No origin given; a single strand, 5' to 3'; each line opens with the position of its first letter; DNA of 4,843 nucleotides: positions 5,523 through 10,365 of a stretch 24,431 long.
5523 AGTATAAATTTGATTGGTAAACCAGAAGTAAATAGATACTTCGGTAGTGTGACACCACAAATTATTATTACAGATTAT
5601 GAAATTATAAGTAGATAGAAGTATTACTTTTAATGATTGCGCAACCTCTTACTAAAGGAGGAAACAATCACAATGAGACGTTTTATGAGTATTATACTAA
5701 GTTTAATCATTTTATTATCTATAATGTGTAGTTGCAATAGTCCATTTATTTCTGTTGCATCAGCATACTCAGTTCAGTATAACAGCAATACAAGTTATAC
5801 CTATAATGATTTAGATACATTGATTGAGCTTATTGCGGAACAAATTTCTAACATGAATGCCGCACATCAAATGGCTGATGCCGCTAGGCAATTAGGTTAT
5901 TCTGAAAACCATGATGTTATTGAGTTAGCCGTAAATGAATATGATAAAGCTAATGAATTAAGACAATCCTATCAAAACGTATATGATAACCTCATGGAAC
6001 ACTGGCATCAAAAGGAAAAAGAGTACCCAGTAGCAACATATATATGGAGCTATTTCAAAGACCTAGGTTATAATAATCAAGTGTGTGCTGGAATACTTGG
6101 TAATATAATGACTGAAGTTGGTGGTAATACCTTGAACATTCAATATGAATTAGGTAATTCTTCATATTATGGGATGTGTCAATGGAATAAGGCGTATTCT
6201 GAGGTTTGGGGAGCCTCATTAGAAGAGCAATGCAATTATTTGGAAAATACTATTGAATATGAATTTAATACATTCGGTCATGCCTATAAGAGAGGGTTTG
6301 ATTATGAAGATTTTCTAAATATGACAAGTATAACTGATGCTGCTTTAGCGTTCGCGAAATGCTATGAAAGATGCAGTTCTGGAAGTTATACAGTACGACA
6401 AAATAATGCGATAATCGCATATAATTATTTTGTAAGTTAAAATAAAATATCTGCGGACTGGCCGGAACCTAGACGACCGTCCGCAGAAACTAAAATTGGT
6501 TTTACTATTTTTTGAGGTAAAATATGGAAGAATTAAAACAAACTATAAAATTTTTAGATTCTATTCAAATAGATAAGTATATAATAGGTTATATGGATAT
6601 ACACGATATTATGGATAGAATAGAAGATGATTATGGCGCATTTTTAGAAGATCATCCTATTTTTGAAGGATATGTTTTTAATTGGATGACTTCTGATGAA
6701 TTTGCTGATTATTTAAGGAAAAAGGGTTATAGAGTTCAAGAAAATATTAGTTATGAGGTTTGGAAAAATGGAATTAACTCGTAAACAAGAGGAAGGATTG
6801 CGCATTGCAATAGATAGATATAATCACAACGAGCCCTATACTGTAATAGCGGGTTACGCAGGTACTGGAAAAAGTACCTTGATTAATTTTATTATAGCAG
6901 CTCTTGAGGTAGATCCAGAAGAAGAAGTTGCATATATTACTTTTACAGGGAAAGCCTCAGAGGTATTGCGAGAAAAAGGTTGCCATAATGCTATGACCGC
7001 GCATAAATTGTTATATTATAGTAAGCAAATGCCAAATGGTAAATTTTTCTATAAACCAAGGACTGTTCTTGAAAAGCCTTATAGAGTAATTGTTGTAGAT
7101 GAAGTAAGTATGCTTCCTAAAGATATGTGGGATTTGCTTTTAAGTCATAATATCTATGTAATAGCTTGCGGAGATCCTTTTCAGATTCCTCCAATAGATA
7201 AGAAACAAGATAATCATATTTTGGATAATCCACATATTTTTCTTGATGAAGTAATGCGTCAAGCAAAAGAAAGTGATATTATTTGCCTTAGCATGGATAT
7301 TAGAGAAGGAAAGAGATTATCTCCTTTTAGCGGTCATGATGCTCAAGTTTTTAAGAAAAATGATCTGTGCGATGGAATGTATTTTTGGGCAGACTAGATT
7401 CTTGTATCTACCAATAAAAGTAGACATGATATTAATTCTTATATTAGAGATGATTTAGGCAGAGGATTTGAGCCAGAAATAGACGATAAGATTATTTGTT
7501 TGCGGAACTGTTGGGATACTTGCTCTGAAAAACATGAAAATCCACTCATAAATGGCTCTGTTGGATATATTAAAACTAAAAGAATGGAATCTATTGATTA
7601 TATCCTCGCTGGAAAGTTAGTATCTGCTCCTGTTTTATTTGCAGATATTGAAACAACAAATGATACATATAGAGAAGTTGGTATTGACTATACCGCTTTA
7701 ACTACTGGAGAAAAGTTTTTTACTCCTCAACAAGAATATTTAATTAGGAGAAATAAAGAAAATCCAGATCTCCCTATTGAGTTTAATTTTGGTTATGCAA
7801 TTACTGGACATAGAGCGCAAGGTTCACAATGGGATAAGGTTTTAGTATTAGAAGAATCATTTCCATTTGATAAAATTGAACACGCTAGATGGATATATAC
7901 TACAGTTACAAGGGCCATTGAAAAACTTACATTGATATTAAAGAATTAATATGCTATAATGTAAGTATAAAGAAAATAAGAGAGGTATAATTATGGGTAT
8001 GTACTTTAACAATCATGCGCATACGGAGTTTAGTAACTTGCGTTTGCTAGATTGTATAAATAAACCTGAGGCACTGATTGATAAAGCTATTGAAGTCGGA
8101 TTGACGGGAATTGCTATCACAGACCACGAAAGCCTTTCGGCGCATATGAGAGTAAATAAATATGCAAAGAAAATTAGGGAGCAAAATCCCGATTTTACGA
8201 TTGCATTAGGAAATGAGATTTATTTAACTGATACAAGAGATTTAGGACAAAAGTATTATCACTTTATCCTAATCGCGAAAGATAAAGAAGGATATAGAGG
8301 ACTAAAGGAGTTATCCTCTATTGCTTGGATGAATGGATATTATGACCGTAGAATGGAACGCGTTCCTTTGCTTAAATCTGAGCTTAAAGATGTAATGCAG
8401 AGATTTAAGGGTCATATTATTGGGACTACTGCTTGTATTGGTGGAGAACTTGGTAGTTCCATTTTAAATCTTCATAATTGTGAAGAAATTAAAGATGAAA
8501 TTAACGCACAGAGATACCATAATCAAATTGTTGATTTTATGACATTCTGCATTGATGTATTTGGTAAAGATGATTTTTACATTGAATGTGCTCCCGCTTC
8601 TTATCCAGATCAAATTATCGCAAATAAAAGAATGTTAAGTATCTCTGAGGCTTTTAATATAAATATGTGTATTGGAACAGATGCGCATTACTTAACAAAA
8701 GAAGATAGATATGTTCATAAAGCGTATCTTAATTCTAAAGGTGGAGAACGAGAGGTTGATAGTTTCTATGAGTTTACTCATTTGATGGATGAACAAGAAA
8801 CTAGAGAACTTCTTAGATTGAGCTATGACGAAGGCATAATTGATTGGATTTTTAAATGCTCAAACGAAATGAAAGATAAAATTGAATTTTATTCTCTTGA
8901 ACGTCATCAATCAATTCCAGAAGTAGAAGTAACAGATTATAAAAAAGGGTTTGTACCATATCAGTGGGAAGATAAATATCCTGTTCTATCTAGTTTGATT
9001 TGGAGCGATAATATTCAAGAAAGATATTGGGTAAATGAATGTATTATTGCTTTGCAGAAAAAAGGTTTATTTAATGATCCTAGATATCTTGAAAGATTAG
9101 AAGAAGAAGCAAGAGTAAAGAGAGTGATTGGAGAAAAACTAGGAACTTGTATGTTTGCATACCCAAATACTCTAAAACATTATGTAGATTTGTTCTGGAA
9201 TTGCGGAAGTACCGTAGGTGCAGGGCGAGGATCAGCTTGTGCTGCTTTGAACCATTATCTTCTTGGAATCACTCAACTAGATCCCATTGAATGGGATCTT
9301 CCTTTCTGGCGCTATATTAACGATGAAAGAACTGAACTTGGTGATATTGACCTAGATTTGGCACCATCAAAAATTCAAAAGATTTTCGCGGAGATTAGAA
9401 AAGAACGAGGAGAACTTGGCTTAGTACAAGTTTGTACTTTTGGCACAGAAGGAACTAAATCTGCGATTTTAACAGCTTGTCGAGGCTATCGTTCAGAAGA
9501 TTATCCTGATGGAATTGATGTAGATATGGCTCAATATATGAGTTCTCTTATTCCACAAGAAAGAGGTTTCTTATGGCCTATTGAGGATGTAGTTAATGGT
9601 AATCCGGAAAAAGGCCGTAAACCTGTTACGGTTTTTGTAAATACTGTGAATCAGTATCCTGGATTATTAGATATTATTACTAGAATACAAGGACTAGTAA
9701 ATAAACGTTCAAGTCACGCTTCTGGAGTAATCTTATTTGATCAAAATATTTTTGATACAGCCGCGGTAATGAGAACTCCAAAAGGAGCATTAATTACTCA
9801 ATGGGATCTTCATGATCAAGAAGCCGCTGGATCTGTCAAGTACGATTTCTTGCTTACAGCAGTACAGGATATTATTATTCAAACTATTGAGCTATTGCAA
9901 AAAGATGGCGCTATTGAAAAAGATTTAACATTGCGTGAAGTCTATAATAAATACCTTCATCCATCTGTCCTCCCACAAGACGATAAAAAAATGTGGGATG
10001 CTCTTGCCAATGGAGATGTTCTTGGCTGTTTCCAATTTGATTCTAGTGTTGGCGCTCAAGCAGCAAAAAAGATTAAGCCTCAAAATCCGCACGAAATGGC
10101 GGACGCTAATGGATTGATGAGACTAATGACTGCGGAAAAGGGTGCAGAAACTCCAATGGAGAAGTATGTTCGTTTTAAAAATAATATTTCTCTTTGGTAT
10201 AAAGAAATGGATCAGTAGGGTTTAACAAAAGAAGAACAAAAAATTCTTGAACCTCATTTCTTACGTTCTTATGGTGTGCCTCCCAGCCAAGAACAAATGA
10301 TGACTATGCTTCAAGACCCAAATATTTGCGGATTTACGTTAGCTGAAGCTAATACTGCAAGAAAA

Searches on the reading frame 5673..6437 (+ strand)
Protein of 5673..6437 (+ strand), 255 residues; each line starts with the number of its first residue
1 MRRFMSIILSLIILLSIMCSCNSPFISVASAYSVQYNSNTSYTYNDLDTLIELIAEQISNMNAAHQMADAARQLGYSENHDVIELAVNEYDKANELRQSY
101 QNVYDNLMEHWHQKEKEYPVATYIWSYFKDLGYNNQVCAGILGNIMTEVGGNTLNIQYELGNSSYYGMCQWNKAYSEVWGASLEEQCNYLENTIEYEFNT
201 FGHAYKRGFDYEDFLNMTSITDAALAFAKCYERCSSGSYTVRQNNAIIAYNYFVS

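Call 8: search_protein_families(library=pfam, proteins=[window:5673-6437:+], max_evalue=0.01)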
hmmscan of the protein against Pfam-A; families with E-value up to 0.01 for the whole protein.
seq(255 aa): 1 family
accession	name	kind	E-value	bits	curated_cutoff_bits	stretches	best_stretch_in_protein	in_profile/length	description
PF18013.6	Phage_lysozyme2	-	1.2e-17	64.8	28.2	1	120-253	2-140/140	Phage tail lysozyme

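Call 10: search_protein_families(library=phrogs, proteins=[window:5673-6437:+], max_evalue=0.001)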
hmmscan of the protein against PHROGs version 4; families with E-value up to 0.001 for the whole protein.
seq(255 aa): 2 families
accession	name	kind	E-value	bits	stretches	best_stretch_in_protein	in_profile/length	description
phrog_11037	-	unknown function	2.6e-07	31.2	1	119-254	16-159/365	-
phrog_9570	-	tail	0.00046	20.2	1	100-173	462-529/689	tail length tape measure protein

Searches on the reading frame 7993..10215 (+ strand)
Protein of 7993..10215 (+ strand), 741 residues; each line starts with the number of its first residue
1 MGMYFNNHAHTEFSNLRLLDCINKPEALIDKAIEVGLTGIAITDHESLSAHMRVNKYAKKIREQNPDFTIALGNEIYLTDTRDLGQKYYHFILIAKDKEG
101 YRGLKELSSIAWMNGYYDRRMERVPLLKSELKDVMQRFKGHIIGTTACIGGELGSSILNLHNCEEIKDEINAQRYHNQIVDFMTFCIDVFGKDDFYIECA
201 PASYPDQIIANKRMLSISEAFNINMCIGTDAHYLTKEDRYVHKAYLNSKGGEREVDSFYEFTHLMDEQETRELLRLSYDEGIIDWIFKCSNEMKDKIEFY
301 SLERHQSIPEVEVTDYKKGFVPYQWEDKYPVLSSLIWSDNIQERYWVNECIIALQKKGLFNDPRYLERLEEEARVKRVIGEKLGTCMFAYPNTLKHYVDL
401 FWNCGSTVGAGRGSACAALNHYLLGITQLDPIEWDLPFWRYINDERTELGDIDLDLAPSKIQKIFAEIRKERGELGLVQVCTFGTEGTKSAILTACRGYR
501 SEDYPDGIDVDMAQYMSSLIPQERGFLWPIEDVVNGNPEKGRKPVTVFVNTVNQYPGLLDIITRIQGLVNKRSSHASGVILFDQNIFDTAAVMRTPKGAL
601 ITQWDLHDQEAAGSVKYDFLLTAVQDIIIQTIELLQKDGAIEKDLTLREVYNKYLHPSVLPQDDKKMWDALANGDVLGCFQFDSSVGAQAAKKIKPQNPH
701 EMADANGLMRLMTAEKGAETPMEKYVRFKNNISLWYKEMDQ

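Call 53: search_dna_similar(query=window:7993-10215:+, collection=phages, mode=protein, max_rows=25)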
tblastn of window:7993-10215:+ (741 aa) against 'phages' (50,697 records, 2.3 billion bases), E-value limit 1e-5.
Records with a match: 1403; places in all: 1406; records where one place covers at least 80% of the query: 721.
Best place of each record, by identity: <60% 1403.
By first word of the organism name: Pseudomonas 300; Mycobacterium 278; Streptomyces 211; Gordonia 126; Bacillus 99; Staphylococcus 48; Bacteriophage 38; Microbacterium 36; Escherichia 31; Lactococcus 22; and 56 more.
By host as written in the record: Mycobacterium smegmatis mc2 155 202; Pseudomonas aeruginosa 118; - 94; Pseudomonas aeruginosa PAO1 86; Streptomyces griseus ATCC 10137 81; Gordonia terrae 3612 65; Streptomyces lividans JI 1326 44; Mycobacterium smegmatis mc#155 37; and 232 more.
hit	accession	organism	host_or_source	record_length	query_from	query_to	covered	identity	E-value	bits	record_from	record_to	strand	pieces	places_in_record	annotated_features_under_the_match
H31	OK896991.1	Geobacillus phage GR1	Geobacillus stearothermophilus ATCC ...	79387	5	741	99%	41.8%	1e-171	552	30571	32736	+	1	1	PHP domain-containing protein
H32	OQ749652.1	Phage Phass-1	human gut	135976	3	739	99%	41.1%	2e-171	552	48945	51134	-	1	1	hypothetical protein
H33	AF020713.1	Bacillus phage SPBc2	-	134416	8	739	99%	41.0%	2e-177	569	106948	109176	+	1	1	yorL: putative DNA polymerase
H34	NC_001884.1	Bacillus phage SPBc2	Bacillus subtilis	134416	8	739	99%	41.0%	2e-177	569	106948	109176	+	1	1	yorL: DNA polymerase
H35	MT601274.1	Bacillus phage vB_BsuS-Goe13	Bacillus subtilis Delta6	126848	8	739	99%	40.9%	5e-177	568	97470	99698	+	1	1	yorL: putative DNA polymerase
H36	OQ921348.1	Bacillus phage SPbetaL8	Bacillus subtilis BEST7003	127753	8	739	99%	40.9%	5e-177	568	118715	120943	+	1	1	hypothetical protein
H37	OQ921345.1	Bacillus phage SPbetaL5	Bacillus subtilis BEST7003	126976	8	739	99%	40.9%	5e-175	562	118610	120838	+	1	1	hypothetical protein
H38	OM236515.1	Bacillus phage SPR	Bacillus subtilis BEST7003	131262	8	739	99%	40.8%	1e-175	564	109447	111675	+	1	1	hypothetical protein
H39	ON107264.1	Bacillus phage BUCT083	Bacillus subtilis subsp. subtilis str. ...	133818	8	739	99%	40.8%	1e-175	564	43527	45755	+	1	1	DNA polymerase III subunit alpha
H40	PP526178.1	Bacillus phage phi3T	Bacillus subtilis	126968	8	739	99%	40.8%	2e-175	563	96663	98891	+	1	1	record has no annotation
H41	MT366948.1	Bacillus phage Hyb3phi3Ts-SPbeta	Bacillus subtilis subsp. subtilis str. ...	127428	8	739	99%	40.8%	2e-175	563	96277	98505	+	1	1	putative DNA polymerase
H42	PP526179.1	Bacillus phage phi3T-SPBeta hybrid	Bacillus subtilis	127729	8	739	99%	40.8%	2e-175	563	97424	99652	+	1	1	record has no annotation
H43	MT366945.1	Bacillus phage phi3Ts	Bacillus subtilis subsp. subtilis str. ...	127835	8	739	99%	40.8%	2e-175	563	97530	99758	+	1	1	putative DNA polymerase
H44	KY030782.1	Bacillus phage phi3T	Bacillus subtilis str. 168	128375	8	739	99%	40.8%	2e-175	563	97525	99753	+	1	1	DNA polymerase III alpha subunit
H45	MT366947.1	Bacillus phage Hyb2phi3Ts-SPbeta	Bacillus subtilis subsp. subtilis str. ...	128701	8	739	99%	40.8%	2e-175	563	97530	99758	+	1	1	putative DNA polymerase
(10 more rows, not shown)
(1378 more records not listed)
